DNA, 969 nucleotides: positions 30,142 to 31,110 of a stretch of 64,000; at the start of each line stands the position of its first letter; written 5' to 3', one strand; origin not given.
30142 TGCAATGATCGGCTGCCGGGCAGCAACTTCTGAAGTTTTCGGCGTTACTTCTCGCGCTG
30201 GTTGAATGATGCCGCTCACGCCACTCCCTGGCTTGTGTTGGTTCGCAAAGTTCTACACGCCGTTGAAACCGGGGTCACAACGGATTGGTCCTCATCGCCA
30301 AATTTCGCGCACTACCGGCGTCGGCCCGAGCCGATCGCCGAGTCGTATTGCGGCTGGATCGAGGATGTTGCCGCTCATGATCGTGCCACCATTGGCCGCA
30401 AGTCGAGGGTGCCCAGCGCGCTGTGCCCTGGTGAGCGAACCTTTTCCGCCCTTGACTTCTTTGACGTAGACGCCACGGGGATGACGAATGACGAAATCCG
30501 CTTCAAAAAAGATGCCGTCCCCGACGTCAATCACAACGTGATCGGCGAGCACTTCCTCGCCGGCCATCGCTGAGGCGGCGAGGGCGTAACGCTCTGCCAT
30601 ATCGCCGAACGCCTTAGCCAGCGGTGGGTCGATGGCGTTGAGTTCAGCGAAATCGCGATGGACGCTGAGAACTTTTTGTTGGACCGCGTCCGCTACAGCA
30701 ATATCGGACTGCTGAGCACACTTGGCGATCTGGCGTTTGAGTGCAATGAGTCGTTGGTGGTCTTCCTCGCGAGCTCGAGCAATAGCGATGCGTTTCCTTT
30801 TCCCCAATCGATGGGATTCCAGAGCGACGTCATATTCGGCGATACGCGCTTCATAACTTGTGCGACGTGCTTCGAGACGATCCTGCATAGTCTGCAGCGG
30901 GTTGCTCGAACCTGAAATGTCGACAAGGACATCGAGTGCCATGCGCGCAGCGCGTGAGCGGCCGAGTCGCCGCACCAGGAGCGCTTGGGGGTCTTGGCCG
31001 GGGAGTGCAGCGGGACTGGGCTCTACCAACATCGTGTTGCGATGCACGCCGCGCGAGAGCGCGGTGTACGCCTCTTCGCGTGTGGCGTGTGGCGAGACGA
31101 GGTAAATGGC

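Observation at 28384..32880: Orphan two-gene cassette: a degenerate relaxase-helicase plus an NT5C-like coiled-coil protein, each ending in a related nuclease-like module (candidate undescribed system)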

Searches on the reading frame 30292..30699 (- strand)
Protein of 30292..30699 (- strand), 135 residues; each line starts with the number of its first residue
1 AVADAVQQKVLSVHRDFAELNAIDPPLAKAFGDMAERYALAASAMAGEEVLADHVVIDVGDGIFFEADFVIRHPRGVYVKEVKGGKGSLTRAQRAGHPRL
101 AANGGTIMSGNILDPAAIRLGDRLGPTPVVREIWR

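Call 32: search_protein_families(library=pfam, proteins=[window:30292-30699:-], max_evalue=10)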
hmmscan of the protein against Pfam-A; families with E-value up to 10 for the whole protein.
window:30292-30699:- (135 aa): 1 family
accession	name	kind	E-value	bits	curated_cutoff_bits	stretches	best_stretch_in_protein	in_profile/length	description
PF08378.17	NERD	-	0.00067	20.6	22.1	1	36-92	6-64/111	Nuclease-related domain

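Call 65: search_protein_families(library=pfam, alignment_id=A5, max_evalue=1)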
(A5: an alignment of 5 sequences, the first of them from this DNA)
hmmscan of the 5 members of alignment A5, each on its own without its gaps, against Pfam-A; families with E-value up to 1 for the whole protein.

A. member 1, seq(130 aa): 1 family
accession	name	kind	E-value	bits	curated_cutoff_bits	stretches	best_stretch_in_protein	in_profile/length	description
PF08378.17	NERD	-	0.00063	20.7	22.1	1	31-87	6-64/111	Nuclease-related domain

B. families by the number of members that match (of 5 scanned): 3 families
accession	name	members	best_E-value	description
PF08378.17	NERD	5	0.00012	Nuclease-related domain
PF08913.16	VBS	1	0.0094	Vinculin Binding Site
PF00787.29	PX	1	0.21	PX domain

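Call 67: search_solved_structures(query=A5, max_evalue=10, show_alignments=3)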
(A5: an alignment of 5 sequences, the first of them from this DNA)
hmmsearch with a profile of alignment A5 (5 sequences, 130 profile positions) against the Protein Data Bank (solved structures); distinct sequences matched with E-value up to 10: 2.
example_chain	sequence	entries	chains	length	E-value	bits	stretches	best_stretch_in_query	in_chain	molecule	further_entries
2b0h_A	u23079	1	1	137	0.74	13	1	12-76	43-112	Talin-1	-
4lj2_A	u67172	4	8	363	0.83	12.9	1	42-124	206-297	Chorismate synthase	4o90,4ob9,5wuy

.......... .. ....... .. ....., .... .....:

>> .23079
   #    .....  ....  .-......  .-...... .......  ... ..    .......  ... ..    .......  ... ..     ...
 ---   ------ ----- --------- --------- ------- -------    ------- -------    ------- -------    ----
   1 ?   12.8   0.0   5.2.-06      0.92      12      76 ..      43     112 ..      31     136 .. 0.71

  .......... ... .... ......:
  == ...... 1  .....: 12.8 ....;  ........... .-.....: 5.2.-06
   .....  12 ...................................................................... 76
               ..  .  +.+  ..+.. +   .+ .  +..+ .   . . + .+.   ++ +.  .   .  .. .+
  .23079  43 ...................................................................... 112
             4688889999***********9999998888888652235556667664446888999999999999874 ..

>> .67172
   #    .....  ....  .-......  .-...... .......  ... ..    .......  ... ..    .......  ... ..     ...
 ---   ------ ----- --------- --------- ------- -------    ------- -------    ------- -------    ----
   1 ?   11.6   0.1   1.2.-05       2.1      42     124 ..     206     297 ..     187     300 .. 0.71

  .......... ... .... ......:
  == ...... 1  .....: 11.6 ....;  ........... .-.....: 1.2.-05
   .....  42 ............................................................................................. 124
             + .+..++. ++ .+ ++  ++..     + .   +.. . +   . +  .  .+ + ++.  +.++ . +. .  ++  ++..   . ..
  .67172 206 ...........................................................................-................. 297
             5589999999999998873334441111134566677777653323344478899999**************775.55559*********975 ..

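Call 88: search_protein_families(library=phrogs, proteins=[window:30295-30684:-], max_evalue=0.1)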
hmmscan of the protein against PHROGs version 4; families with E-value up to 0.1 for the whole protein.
seq(130 aa): 0 families

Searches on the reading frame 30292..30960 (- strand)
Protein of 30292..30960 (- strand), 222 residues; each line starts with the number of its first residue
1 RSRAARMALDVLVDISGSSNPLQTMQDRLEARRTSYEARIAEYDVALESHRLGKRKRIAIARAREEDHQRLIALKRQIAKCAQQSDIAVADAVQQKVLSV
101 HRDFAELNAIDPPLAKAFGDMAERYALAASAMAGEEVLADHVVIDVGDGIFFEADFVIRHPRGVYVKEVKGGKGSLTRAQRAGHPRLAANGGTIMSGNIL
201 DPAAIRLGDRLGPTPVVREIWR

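Call 78: search_dna_similar(query=window:30292-30960:-, collection=plasmids, mode=protein, max_evalue=0.001, max_rows=10)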
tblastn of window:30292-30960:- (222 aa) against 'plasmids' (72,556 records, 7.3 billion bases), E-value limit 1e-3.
No match.

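Call 80: search_dna_similar(query=window:30292-30960:-, collection=phages, mode=protein, max_evalue=0.01, max_rows=10)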
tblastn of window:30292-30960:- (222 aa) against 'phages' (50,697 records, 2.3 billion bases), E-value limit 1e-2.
No match.
